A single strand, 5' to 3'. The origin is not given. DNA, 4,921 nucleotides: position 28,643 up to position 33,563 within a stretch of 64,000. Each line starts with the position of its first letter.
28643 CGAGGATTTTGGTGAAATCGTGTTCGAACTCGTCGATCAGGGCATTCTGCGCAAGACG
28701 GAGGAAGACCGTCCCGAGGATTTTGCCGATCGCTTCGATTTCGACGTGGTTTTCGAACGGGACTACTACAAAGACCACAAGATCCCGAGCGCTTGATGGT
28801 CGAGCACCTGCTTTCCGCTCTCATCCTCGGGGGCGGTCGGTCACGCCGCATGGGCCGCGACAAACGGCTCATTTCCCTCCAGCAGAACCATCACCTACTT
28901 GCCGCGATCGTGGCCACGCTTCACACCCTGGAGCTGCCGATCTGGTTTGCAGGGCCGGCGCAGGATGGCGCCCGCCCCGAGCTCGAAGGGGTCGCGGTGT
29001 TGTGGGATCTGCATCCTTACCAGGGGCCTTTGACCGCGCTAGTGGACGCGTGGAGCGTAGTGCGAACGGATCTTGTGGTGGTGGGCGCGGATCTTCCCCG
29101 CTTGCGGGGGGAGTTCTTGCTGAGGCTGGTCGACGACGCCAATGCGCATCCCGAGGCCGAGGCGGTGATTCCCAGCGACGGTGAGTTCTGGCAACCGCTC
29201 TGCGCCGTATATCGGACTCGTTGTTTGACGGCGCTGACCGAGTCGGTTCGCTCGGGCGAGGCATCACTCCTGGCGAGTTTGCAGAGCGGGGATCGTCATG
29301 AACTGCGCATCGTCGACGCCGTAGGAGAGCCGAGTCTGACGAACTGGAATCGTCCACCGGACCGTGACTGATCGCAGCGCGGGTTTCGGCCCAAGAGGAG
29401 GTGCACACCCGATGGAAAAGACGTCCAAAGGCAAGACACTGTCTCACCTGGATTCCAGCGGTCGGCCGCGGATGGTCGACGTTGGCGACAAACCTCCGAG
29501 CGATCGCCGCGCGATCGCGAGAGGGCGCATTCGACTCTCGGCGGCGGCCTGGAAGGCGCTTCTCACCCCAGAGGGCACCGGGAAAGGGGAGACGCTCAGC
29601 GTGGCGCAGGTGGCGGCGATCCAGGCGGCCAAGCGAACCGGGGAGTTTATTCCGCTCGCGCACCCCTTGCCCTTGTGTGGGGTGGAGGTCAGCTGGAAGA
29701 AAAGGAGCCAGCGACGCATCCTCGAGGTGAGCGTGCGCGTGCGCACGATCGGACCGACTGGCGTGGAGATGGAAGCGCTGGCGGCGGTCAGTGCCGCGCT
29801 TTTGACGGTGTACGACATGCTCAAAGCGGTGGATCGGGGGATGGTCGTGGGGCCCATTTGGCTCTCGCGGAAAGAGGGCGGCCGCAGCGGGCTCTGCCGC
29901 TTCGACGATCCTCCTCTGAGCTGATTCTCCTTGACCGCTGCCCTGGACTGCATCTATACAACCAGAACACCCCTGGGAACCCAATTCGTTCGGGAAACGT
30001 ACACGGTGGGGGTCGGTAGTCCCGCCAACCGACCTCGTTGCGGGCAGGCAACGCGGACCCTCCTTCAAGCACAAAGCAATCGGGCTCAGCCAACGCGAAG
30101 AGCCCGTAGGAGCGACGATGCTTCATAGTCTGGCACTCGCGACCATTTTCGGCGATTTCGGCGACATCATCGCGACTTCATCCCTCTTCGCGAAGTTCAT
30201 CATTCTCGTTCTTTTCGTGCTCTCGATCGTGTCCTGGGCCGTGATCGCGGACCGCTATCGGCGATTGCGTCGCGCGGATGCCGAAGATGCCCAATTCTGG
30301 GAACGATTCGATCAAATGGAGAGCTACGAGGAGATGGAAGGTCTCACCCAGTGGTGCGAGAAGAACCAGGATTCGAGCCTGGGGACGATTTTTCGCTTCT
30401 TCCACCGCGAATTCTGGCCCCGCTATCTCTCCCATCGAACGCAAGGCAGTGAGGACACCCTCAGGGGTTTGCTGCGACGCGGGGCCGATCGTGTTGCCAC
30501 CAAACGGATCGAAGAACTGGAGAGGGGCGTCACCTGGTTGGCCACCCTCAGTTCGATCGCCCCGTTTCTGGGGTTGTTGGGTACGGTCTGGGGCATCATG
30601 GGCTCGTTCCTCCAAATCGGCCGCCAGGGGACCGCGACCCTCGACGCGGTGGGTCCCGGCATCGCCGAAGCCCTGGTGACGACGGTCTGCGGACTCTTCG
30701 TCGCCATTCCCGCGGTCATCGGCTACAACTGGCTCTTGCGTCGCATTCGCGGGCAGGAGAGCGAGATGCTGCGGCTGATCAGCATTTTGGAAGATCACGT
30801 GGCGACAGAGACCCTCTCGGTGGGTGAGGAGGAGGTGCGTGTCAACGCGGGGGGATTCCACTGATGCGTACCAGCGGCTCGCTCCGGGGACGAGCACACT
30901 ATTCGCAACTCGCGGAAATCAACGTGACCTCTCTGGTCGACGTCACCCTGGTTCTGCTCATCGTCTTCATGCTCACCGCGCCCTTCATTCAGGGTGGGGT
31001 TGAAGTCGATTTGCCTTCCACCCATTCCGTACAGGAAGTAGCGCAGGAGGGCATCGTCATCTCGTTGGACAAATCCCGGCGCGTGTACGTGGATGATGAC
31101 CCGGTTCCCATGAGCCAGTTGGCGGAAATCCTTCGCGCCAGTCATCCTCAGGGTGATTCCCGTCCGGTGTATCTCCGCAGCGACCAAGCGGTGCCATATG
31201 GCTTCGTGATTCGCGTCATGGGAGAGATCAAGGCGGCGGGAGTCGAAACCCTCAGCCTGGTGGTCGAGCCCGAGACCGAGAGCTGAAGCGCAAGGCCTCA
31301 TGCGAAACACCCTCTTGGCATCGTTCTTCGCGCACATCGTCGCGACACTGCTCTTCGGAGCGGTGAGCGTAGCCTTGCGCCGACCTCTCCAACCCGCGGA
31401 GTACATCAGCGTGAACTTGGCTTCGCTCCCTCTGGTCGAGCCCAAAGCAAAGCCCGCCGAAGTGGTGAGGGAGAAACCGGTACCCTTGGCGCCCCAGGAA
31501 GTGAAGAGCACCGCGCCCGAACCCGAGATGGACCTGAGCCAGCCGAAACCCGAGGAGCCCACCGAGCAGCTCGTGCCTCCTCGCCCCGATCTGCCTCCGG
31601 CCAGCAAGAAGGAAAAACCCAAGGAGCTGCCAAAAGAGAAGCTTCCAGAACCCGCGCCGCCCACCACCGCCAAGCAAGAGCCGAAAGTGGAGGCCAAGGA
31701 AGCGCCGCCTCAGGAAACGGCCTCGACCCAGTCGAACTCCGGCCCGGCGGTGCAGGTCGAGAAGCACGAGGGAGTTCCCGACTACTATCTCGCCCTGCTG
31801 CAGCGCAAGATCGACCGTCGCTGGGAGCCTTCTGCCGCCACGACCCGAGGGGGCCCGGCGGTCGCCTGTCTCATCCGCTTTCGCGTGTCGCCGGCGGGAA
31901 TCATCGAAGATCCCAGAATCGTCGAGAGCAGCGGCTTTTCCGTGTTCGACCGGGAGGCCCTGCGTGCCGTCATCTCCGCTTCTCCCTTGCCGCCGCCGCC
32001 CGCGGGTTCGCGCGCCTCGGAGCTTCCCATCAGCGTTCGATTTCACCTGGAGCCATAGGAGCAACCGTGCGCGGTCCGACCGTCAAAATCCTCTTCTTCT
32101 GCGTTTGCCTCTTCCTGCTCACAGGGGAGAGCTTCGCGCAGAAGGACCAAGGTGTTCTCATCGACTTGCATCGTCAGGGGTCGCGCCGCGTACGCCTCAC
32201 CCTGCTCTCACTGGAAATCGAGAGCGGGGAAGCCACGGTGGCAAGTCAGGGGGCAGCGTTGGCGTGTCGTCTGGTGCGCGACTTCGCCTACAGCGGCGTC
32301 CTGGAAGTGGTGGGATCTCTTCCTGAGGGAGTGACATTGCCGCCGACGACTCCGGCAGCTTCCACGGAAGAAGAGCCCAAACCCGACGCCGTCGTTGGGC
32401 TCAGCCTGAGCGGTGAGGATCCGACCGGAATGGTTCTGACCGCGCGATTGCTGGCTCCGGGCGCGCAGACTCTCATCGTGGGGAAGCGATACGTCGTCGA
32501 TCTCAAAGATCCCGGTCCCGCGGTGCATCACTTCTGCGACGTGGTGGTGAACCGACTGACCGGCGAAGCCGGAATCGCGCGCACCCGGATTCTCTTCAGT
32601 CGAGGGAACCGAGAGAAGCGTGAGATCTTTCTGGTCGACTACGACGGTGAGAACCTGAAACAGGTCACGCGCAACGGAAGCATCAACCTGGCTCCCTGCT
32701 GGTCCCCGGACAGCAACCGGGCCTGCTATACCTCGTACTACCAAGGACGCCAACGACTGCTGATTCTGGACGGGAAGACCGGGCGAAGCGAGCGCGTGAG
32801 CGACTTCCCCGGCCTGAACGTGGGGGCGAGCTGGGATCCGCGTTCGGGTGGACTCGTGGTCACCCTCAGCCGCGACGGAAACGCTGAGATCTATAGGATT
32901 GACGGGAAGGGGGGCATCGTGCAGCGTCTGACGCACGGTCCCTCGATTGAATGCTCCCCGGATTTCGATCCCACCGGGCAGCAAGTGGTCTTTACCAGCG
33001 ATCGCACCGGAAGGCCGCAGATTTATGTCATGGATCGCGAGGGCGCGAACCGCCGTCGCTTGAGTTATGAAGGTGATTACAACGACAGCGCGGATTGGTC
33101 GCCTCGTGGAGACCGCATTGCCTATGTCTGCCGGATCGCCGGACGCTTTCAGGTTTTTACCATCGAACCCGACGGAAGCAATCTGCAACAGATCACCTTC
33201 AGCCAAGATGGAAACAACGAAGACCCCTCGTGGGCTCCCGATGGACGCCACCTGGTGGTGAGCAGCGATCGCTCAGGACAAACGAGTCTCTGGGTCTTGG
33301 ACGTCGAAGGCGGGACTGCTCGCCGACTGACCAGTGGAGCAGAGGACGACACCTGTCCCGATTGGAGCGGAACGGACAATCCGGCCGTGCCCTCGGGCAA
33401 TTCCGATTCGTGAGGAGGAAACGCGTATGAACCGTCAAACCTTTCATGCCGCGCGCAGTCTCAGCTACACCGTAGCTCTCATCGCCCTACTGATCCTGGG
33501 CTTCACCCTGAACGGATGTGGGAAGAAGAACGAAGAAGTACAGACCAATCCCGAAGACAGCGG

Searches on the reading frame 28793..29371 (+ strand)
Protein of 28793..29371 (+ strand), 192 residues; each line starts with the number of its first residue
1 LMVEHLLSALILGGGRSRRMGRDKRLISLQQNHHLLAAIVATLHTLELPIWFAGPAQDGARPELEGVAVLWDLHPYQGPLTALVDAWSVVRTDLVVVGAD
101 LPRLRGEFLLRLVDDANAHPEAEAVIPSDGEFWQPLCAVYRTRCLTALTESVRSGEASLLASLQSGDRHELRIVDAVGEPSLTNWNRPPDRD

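Call 4: search_protein_families(library=ncbifam, proteins=[window:28793-29371:+], max_evalue=0.001)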
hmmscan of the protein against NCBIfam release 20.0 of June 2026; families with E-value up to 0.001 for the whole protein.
window:28793-29371:+ (192 aa): 12 families
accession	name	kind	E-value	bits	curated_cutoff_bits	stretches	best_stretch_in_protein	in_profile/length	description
NF002741.0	PRK02726.1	equivalog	1.1e-26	93.8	179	1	4-190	5-190/200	molybdenum cofactor guanylyltransferase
TIGR02665.1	molyb_mobA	equivalog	2.7e-20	73.2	151.85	1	8-190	2-184/186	molybdenum cofactor guanylyltransferase MobA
NF001457.0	PRK00317.1-3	equivalog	4e-19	68.9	164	1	8-187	3-186/200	molybdenum cofactor guanylyltransferase MobA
NF001855.0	PRK00576.1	equivalog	1e-16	61.1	205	1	6-187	6-185/197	molybdenum cofactor guanylyltransferase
NF011056.0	PRK14489.1-1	equivalog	5e-16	58.8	379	1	7-159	6-153/363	bifunctional molybdenum cofactor guanylyltransferase MobA/molybdopterin-guanine dinucleotide biosynthesis adaptor protein MobB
NF011059.0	PRK14490.1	equivalog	7.1e-15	55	354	1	4-190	178-361/374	bifunctional molybdenum cofactor guanylyltransferase MobA/molybdopterin-guanine dinucleotide biosynthesis adaptor protein MobB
NF011070.0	PRK14500.1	equivalog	1.9e-13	50.4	606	1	4-155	164-315/358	putative bifunctional molybdopterin-guanine dinucleotide biosynthesis protein MoaC/MobA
NF011057.0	PRK14489.1-2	subfamily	1.4e-07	31.2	541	1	6-165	6-167/363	bifunctional molybdenum cofactor guanylyltransferase MobA/molybdopterin-guanine dinucleotide biosynthesis adaptor protein MobB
NF001837.0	PRK00560.1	equivalog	6.4e-07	29.3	182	1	8-167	10-163/196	molybdenum cofactor guanylyltransferase MobA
NF011058.0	PRK14489.1-3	exception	3e-05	22.7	820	1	7-152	9-159/382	molybdenum cofactor guanylyltransferase MobA, DUF3305 domain-containing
TIGR03310.1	matur_MocA_YgfJ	equivalog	0.00027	21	186.45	1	8-128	1-126/188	molybdenum cofactor cytidylyltransferase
TIGR03202.1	pucB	equivalog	0.00028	20.7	235.05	0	9-33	3-27/192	xanthine dehydrogenase accessory protein PucB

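Call 5: search_protein_families(library=pfam, proteins=[window:28793-29371:+], max_evalue=0.001)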
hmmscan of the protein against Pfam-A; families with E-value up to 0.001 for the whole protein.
window:28793-29371:+ (192 aa): 1 family
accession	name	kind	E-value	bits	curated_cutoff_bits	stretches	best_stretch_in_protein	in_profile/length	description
PF12804.13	NTP_transf_3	-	6.7e-25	88.6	27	1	9-162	1-156/160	MobA-like NTP transferase domain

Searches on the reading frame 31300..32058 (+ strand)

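Call 63: search_protein_families(library=pfam, proteins=[window:31300-32058:+], max_evalue=0.0001)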
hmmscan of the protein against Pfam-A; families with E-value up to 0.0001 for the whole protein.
window:31300-32058:+ (252 aa): 2 families
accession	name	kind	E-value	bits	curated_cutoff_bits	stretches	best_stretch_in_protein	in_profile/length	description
PF13103.11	TonB_2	-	3.7e-12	46.6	22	1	161-248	2-85/85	TonB C terminal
PF03544.19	TonB_C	-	1.1e-09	39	24.6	1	190-250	18-79/79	Gram-negative bacterial TonB protein C-terminal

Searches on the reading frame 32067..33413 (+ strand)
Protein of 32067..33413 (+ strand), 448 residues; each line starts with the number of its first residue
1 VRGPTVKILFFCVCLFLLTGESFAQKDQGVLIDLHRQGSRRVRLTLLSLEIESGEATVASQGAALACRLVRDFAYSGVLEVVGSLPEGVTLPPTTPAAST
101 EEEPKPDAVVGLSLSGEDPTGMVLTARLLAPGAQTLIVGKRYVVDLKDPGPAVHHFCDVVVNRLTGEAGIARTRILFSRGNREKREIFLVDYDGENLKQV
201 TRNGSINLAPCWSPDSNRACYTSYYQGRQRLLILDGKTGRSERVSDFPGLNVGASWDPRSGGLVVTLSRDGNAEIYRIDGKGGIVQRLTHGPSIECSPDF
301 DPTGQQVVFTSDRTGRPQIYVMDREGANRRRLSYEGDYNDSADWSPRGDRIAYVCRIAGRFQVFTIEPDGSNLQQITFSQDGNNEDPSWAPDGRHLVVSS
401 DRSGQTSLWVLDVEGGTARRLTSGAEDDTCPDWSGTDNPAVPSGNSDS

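Call 29: search_protein_families(library=pfam, proteins=[window:32067-33413:+], max_evalue=0.00001)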
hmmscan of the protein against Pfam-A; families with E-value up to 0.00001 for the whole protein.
window:32067-33413:+ (448 aa): 4 families
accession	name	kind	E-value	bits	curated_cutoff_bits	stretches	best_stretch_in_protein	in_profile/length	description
PF07676.18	PD40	-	5.9e-29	99.8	20.9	2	286-321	2-38/38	WD40-like Beta Propeller Repeat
PF00930.27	DPPIV_N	-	2.6e-07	30.1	22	0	256-352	243-344/354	Dipeptidyl peptidase IV (DPP IV) N-terminal region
PF25174.1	Beta-prop_THOC3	-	3.1e-06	26.8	305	0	195-311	80-190/272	THOC3 beta-propeller domain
PF14583.12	Pectate_lyase22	-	6.7e-06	25.5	30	0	296-322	354-380/386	Oligogalacturonate lyase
